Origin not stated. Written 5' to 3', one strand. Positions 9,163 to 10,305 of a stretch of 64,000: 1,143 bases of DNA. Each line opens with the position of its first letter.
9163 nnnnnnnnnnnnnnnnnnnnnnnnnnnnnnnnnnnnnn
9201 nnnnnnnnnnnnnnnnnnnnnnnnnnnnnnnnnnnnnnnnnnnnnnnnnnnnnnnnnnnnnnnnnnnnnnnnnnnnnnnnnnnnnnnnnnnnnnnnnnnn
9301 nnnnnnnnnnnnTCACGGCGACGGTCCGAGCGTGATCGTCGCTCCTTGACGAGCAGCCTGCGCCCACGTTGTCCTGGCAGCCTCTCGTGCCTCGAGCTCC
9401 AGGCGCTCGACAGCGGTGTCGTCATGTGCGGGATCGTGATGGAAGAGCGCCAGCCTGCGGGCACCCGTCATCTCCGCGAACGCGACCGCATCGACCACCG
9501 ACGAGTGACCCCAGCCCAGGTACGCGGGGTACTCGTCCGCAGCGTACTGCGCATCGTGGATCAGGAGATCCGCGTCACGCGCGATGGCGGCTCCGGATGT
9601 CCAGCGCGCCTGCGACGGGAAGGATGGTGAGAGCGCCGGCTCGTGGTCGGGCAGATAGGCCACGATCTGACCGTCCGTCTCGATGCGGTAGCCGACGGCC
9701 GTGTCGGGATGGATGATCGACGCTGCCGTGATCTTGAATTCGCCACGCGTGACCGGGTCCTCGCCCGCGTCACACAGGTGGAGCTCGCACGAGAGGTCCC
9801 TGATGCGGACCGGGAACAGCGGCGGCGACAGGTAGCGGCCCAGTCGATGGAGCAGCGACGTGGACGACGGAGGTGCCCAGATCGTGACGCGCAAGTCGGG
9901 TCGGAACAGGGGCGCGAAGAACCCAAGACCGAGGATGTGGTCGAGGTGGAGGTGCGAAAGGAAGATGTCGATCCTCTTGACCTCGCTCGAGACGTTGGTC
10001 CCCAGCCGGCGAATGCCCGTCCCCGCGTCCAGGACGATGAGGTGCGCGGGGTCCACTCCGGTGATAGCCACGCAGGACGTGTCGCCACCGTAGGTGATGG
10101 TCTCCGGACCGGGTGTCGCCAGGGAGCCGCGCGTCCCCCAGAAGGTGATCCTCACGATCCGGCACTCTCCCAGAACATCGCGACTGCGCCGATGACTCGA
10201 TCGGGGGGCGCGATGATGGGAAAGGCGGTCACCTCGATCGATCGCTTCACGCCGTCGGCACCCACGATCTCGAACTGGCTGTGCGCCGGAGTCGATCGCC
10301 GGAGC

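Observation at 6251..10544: Translationally coupled operon: PAS sensor, MBL-fold hydrolase, and cyclase::STAND-ATPase::TPR protein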

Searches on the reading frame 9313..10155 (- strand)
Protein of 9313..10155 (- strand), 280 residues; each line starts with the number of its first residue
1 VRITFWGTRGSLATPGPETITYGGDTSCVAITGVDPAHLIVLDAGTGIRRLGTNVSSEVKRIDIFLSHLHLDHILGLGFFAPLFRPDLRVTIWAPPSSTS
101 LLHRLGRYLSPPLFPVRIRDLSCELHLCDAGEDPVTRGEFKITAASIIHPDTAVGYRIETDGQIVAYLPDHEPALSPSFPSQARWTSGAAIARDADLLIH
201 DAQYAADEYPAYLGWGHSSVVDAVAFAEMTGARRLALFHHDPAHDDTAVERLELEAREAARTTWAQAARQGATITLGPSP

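Call 4: search_protein_families(library=pfam, proteins=[window:9313-10155:-], max_evalue=0.01)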
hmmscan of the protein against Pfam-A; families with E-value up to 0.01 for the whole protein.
window:9313-10155:- (280 aa): 2 families
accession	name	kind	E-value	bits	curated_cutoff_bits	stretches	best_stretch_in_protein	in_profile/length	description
PF12706.13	Lactamase_B_2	-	2.6e-20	73.3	27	1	40-240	3-200/200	Beta-lactamase superfamily domain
PF00753.33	Lactamase_B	-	0.00016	22.1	22.7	1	23-86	3-69/196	Metallo-beta-lactamase superfamily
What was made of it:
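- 9313..10155 (-): MBL-fold (Lactamase_B_2, ELAC/RNase Z-like) metallo-phosphodiesterase, 280 aa. Candidate cyclic-nucleotide phosphodiesterase. Pfam PF12706, E 2.6e-20 (call 4).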

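Call 5: search_protein_families(library=ncbifam, proteins=[window:9313-10155:-], max_evalue=0.01)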
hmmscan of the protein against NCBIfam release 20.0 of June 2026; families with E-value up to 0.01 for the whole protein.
window:9313-10155:- (280 aa): 10 families
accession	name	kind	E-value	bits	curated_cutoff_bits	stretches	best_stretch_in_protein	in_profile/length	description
TIGR02651.1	RNase_Z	equivalog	1.1e-20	73.9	292.95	2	34-161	26-150/302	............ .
NF000801.0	PRK00055.1-3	equivalog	6.1e-17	61.6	252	2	2-161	3-155/307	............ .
NF041851.1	cyc_nuc_deg_phdiest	equivalog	2.5e-15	56.5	400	1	1-249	1-230/253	cyclic nucleotide-degrading phosphodiesterase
NF002558.0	PRK02126.1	subfamily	6.4e-12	45.1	315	2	40-108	30-97/345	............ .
NF000800.0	PRK00055.1-1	equivalog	4.8e-10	38.9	398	2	188-259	219-290/305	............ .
NF000805.0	PRK00055.2-3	equivalog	1.3e-07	31.2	416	1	189-262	216-287/307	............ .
TIGR02649.1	true_RNase_BN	exception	7.2e-07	28.5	563.7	0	41-160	35-151/304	ribonuclease BN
TIGR03307.1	PhnP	equivalog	1.7e-06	27.6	272.25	1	134-171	126-163/249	phosphonate metabolism protein PhnP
NF041257.1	GntH_guanitoxin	equivalog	1.5e-05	24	333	1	1-77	13-84/374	guanitoxin biosynthesis MBL fold metallo-hydrolase GntH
NF000804.0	PRK00055.2-1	equivalog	0.0006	19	402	1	42-159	36-151/306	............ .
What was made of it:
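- On Atypical class-II PDE (Rv1339/YhfI/CpdA): 56.5 bits against 400 (call 5).
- On PhnP (phosphoribosyl 1,2-cyclic phosphodiesterase): 27.6 bits against 272 (call 5).
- The RNase Z and PhnP curated thresholds are missed by a wide margin (call 5).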

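Call 6: search_protein_families(library=padloc, proteins=[window:9313-10155:-], max_evalue=0.01)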
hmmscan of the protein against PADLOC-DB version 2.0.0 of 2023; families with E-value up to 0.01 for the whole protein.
window:9313-10155:- (280 aa): 0 families

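Call 7: search_solved_structures(query=window:9313-10155:-, max_evalue=1, show_alignments=2)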
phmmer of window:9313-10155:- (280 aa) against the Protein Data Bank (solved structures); distinct sequences matched with E-value up to 1: 13.
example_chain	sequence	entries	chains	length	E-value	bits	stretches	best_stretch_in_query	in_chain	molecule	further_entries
1y44_A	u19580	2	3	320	7.6e-08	35.8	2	190-256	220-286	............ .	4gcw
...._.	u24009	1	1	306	1.6e-06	31.4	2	39-207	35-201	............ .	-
2fk6_A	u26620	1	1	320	1.7e-06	31.4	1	189-256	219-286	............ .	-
6kns_A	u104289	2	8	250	9.7e-06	28.9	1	132-248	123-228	Putative metal-dependent hydrolase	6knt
3zwf_A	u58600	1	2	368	0.00025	24.2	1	187-251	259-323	ZINC PHOSPHODIESTERASE ELAC PROTEIN 1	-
1zkp_A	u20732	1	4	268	0.035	17.2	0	132-239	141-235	hypothetical protein BA1088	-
8gyg_A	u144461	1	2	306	0.041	17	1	6-97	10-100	Arysulfatase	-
9ey0_E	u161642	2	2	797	0.066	16.3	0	25-105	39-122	Zinc phosphodiesterase ELAC protein 2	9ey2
8z0p_A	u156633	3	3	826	0.073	16.1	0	25-105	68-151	Zinc phosphodiesterase ELAC protein 2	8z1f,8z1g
6b9v_A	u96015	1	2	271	0.086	15.9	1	42-171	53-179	Beta-lactamase-like protein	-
7xgt_A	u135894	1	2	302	0.25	14.4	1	57-162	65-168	RNase ZS1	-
1ww1_A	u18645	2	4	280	0.65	13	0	39-78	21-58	tRNase Z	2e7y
2w1v_A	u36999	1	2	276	0.95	12.5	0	190-224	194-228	NITRILASE HOMOLOG 2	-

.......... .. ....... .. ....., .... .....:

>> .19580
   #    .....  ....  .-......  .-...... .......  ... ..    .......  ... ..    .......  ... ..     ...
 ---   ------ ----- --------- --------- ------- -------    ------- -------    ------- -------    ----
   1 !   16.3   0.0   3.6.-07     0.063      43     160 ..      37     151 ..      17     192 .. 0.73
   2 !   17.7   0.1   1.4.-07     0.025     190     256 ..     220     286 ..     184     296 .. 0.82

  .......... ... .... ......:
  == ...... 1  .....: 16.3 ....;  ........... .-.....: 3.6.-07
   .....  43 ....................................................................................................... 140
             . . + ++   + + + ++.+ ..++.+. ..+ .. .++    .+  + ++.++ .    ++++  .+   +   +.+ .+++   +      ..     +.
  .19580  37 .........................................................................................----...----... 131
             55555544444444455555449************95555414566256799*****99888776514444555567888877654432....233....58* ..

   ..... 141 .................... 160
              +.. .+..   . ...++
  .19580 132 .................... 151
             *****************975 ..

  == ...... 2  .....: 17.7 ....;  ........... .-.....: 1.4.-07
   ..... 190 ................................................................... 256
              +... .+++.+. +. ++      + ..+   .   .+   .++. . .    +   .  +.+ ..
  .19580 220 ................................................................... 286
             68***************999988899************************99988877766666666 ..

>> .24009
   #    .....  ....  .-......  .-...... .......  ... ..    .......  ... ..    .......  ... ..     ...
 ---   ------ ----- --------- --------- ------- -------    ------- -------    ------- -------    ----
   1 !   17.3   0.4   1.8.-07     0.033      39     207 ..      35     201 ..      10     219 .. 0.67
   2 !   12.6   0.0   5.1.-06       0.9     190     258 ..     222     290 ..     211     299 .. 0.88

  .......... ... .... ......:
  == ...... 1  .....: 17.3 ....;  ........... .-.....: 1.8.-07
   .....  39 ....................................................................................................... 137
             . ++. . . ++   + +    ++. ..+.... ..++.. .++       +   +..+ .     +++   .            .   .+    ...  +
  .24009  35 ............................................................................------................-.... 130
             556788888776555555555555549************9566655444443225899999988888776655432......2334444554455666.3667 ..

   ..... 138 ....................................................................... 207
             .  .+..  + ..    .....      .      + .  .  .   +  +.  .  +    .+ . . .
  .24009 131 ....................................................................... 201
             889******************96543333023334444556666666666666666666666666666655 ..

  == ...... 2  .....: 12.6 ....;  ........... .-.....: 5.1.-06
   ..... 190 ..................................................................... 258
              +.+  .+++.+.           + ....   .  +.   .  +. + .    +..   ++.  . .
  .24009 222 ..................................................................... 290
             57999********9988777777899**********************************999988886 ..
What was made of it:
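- On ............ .: Query residues 160-190 align opposite RNase Z residues 151-220 (call 7).
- The B. subtilis RNase Z segment 151-220, which holds the exosite, corresponds to about 30 residues here (call 7). The exosite segment is missing (call 7).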

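Call 8: find_homologous_proteins(query=window:9313-10155:-, max_evalue=0.00001)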
Query window:9313-10155:- (280 aa): 8000 proteins with E <= 0.00001 among 8000 candidates; the best 120 are listed.
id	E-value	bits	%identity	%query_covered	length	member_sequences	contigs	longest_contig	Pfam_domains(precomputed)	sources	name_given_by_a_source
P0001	7.2e-186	635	100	100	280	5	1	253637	PF12706.14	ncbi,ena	-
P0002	9.8e-167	572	91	99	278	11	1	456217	PF12706.14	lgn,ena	-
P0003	2.3e-159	548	86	99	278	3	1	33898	PF12706.14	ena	-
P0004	1.3e-143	496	79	99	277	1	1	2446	PF12706.14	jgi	jgi:phosphoribosyl 1,2-cyclic phosphodiesterase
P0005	1.0e-138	480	77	99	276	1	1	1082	PF12706.14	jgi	jgi:phosphoribosyl 1,2-cyclic phosphodiesterase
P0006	3.0e-136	472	74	99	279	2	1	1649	PF12706.14,PF00753.34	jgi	jgi:phosphoribosyl 1,2-cyclic phosphodiesterase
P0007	1.3e-135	470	73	99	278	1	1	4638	PF12706.14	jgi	jgi:phosphoribosyl 1,2-cyclic phosphodiesterase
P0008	2.7e-135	469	75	99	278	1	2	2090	PF12706.14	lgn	-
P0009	3.9e-135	468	73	99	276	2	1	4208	PF12706.14,PF00753.34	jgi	jgi:phosphoribosyl 1,2-cyclic phosphodiesterase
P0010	1.6e-134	466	74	99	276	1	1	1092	PF12706.14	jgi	-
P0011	1.3e-130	453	70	99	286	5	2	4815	PF12706.14,PF00753.34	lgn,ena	-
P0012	1.4e-129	450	71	99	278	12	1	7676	PF12706.14,PF00753.34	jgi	jgi:phosphoribosyl 1,2-cyclic phosphodiesterase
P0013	1.4e-129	450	71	99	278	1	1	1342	PF12706.14,PF00753.34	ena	-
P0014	7.8e-129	448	72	99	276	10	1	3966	PF12706.14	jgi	-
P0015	2.5e-128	446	70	99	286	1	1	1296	PF12706.14,PF00753.34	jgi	jgi:phosphoribosyl 1,2-cyclic phosphodiesterase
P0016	9.4e-128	444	70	99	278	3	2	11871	PF12706.14,PF00753.34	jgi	jgi:phosphoribosyl 1,2-cyclic phosphodiesterase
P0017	2.2e-127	443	71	99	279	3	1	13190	PF12706.14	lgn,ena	-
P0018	5.4e-127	442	69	99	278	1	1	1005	PF12706.14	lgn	-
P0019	1.6e-126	440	71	99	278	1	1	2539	PF12706.14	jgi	jgi:phosphoribosyl 1,2-cyclic phosphodiesterase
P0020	2.0e-125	436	69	99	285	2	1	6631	PF12706.14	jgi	jgi:phosphoribosyl 1,2-cyclic phosphodiesterase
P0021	2.4e-125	436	70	99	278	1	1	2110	PF12706.14,PF00753.34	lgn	-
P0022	2.4e-125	436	69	99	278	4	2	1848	PF12706.14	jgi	-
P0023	4.6e-125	435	71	99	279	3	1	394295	PF12706.14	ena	-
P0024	1.3e-124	434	68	99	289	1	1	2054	PF12706.14,PF00753.34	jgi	jgi:phosphoribosyl 1,2-cyclic phosphodiesterase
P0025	2.3e-124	433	69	99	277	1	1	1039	PF12706.14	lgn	-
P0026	4.5e-124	432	70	99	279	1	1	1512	PF12706.14,PF00753.34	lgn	-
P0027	6.3e-124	431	69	99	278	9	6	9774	PF12706.14,PF00753.34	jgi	jgi:phosphoribosyl 1,2-cyclic phosphodiesterase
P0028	9.1e-124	431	70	99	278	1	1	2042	PF12706.14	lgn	-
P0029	1.4e-123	430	68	99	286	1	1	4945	PF12706.14,PF00753.34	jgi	jgi:phosphoribosyl 1,2-cyclic phosphodiesterase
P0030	1.5e-123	430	67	100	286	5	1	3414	PF12706.14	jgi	jgi:phosphoribosyl 1,2-cyclic phosphodiesterase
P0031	1.9e-123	430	67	99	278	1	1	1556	PF12706.14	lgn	-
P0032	1.7e-122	427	68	99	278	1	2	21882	PF12706.14,PF00753.34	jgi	jgi:phosphoribosyl 1,2-cyclic phosphodiesterase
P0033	2.6e-122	426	67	99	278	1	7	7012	PF12706.14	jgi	jgi:phosphoribosyl 1,2-cyclic phosphodiesterase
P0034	7.0e-122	425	69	99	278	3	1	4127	PF12706.14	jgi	jgi:phosphoribosyl 1,2-cyclic phosphodiesterase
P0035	7.1e-122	425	67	99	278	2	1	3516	PF12706.14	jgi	jgi:phosphoribosyl 1,2-cyclic phosphodiesterase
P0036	8.2e-122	425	68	99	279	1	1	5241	PF12706.14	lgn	-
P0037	3.8e-121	422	68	99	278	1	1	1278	PF12706.14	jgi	jgi:phosphoribosyl 1,2-cyclic phosphodiesterase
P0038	9.5e-121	421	66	99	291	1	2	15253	PF12706.14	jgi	jgi:phosphoribosyl 1,2-cyclic phosphodiesterase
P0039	9.8e-121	421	67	99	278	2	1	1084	PF12706.14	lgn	-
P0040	1.7e-120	420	67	99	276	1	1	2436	PF12706.14,PF00753.34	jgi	jgi:phosphoribosyl 1,2-cyclic phosphodiesterase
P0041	3.1e-120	419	68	99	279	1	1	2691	PF12706.14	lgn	-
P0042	1.0e-119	418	66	100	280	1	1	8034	PF12706.14,PF00753.34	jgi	jgi:phosphoribosyl 1,2-cyclic phosphodiesterase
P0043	1.4e-119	417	67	99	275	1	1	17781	PF12706.14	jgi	jgi:phosphoribosyl 1,2-cyclic phosphodiesterase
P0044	2.5e-119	416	67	99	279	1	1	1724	PF12706.14,PF00753.34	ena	-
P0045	7.2e-118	412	67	98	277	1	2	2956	PF12706.14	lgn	-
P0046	7.2e-118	412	66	99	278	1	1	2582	PF12706.14,PF00753.34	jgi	jgi:phosphoribosyl 1,2-cyclic phosphodiesterase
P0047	2.6e-117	410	64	100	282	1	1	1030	PF12706.14,PF00753.34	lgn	-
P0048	3.1e-117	410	65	99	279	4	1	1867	PF12706.14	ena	-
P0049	6.2e-117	409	65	99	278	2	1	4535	PF12706.14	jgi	jgi:phosphoribosyl 1,2-cyclic phosphodiesterase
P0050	8.9e-117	408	65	100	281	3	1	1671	PF12706.14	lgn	-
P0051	4.2e-116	406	63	100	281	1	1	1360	PF12706.14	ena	-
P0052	9.1e-116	405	65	99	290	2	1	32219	PF12706.14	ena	-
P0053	1.2e-115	404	64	99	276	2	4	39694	PF12706.14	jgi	jgi:phosphoribosyl 1,2-cyclic phosphodiesterase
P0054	2.6e-115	403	63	100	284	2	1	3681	PF12706.14,PF00753.34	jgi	-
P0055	1.3e-114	401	64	99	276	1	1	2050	PF12706.14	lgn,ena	-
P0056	2.8e-114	400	63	99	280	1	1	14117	PF12706.14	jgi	jgi:phosphoribosyl 1,2-cyclic phosphodiesterase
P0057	3.0e-114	400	64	99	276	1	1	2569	PF12706.14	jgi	-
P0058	3.0e-114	400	64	99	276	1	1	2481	PF12706.14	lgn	-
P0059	4.9e-114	399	65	99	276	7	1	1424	PF12706.14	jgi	-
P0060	3.2e-113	396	63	100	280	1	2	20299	PF12706.14,PF23023.2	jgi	jgi:phosphoribosyl 1,2-cyclic phosphodiesterase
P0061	4.2e-113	396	62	99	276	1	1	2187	PF12706.14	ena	-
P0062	5.2e-113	396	65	99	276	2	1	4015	PF12706.14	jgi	-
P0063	7.6e-113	395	64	99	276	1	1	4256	PF12706.14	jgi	jgi:phosphoribosyl 1,2-cyclic phosphodiesterase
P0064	1.1e-112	395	63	99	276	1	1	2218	PF12706.14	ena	-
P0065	1.4e-112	394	63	98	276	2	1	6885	PF12706.14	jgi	jgi:phosphoribosyl 1,2-cyclic phosphodiesterase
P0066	3.3e-112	393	64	99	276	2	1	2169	PF12706.14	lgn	-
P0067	4.1e-112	393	64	99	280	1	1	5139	PF12706.14,PF00753.34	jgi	jgi:phosphoribosyl 1,2-cyclic phosphodiesterase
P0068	4.7e-112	393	63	99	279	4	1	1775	PF12706.14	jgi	jgi:phosphoribosyl 1,2-cyclic phosphodiesterase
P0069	5.0e-112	392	63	99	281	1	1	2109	PF12706.14,PF00753.34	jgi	jgi:phosphoribosyl 1,2-cyclic phosphodiesterase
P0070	7.4e-112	392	63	99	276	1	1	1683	PF12706.14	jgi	jgi:phosphoribosyl 1,2-cyclic phosphodiesterase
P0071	7.5e-112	392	63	99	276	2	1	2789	PF12706.14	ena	-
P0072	1.5e-111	391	63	99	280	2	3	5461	PF12706.14,PF00753.34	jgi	jgi:phosphoribosyl 1,2-cyclic phosphodiesterase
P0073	1.7e-111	391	63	99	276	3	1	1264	PF12706.14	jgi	jgi:phosphoribosyl 1,2-cyclic phosphodiesterase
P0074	2.6e-111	390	62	100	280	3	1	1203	PF12706.14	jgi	-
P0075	4.4e-111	389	63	99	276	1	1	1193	PF12706.14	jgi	jgi:phosphoribosyl 1,2-cyclic phosphodiesterase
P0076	4.5e-111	389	63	99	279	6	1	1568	PF12706.14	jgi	jgi:phosphoribosyl 1,2-cyclic phosphodiesterase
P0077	4.7e-111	389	64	99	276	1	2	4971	PF12706.14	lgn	-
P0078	6.5e-111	389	63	99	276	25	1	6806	PF12706.14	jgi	jgi:phosphoribosyl 1,2-cyclic phosphodiesterase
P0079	1.2e-110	388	63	99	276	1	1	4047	PF12706.14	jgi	jgi:phosphoribosyl 1,2-cyclic phosphodiesterase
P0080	1.6e-110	387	62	99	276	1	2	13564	PF12706.14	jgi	jgi:phosphoribosyl 1,2-cyclic phosphodiesterase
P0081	3.8e-110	386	63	99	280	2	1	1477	PF12706.14,PF00753.34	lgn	-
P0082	4.2e-110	386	63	99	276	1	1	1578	PF12706.14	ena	-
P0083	4.7e-110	386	63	99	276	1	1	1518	PF12706.14,PF00753.34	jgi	jgi:phosphoribosyl 1,2-cyclic phosphodiesterase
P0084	8.5e-110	385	63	99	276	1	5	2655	PF12706.14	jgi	jgi:phosphoribosyl 1,2-cyclic phosphodiesterase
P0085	9.6e-110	385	61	98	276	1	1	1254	PF12706.14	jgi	jgi:phosphoribosyl 1,2-cyclic phosphodiesterase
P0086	1.9e-109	384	64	98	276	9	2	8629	PF12706.14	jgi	jgi:phosphoribosyl 1,2-cyclic phosphodiesterase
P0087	2.1e-109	384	65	99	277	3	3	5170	PF12706.14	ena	-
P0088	2.4e-109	384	62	99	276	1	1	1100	PF12706.14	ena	-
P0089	2.8e-109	383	61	99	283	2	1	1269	PF12706.14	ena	-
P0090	4.0e-109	383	64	99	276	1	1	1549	PF12706.14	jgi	-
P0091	4.4e-109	383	63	99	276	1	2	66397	PF12706.14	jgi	jgi:phosphoribosyl 1,2-cyclic phosphodiesterase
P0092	8.2e-109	382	61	99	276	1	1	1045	PF12706.14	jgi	jgi:phosphoribosyl 1,2-cyclic phosphodiesterase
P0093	1.2e-108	381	58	99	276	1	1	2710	PF12706.14,PF23023.2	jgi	jgi:phosphoribosyl 1,2-cyclic phosphodiesterase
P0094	2.0e-108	381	64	99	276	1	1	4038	PF12706.14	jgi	jgi:phosphoribosyl 1,2-cyclic phosphodiesterase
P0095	2.2e-108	380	60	100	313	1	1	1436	PF12706.14,PF00753.34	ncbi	-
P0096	4.8e-108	379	63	99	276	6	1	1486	PF12706.14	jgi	-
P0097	1.2e-107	378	61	99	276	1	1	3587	PF12706.14,PF00753.34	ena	-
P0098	2.4e-107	377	63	99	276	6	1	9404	PF12706.14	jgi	jgi:phosphoribosyl 1,2-cyclic phosphodiesterase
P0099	4.3e-107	376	65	89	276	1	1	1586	PF12706.14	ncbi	-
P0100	4.6e-107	376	62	96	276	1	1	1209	PF12706.14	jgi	jgi:phosphoribosyl 1,2-cyclic phosphodiesterase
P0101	5.7e-106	373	61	100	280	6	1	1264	PF12706.14,PF00753.34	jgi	-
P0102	7.4e-106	372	61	99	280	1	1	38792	PF12706.14,PF00753.34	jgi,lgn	-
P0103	4.0e-105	370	60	98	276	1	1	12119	PF12706.14,PF00753.34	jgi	jgi:phosphoribosyl 1,2-cyclic phosphodiesterase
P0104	5.8e-105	369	61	99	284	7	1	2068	PF12706.14,PF00753.34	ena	-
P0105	8.6e-104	365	59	99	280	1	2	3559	PF12706.14,PF00753.34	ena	-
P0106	9.3e-104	365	58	99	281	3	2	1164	PF12706.14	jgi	jgi:phosphoribosyl 1,2-cyclic phosphodiesterase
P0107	3.2e-103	364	59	99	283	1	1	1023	PF12706.14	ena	-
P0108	5.5e-102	360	58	100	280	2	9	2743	PF12706.14,PF00753.34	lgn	-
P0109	6.6e-102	359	58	99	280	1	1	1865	PF12706.14,PF00753.34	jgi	jgi:phosphoribosyl 1,2-cyclic phosphodiesterase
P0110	3.9e-100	353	59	99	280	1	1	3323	PF12706.14,PF00753.34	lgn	-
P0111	5.1e-98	346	58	99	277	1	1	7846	PF12706.14,PF23023.2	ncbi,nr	ncbi:MAG TPA: MBL fold metallo-hydrolase [Candidatus Limnocylindrales bacterium]|nr:MBL fold metallo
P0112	5.7e-98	346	58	99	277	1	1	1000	PF12706.14,PF23023.2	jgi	jgi:ribonuclease BN (tRNA processing enzyme)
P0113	8.9e-98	346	60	99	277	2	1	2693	PF12706.14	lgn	-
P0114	1.5e-97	345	57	99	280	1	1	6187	PF12706.14,PF00753.34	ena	-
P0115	4.0e-97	344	57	98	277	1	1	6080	PF12706.14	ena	-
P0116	4.8e-97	343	57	100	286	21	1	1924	PF12706.14,PF00753.34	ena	-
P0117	1.0e-96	342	57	99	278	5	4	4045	PF12706.14,PF00753.34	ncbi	-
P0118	1.5e-96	342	56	99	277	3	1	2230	PF12706.14,PF00753.34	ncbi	-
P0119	1.6e-96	342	58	99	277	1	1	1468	PF12706.14,PF23023.2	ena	-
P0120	2.3e-96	341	59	99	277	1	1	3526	PF12706.14,PF23023.2,PF00753.34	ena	-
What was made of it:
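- JGI annotates relatives as 'phosphoribosyl 1,2-cyclic phosphodiesterase' (call 8).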
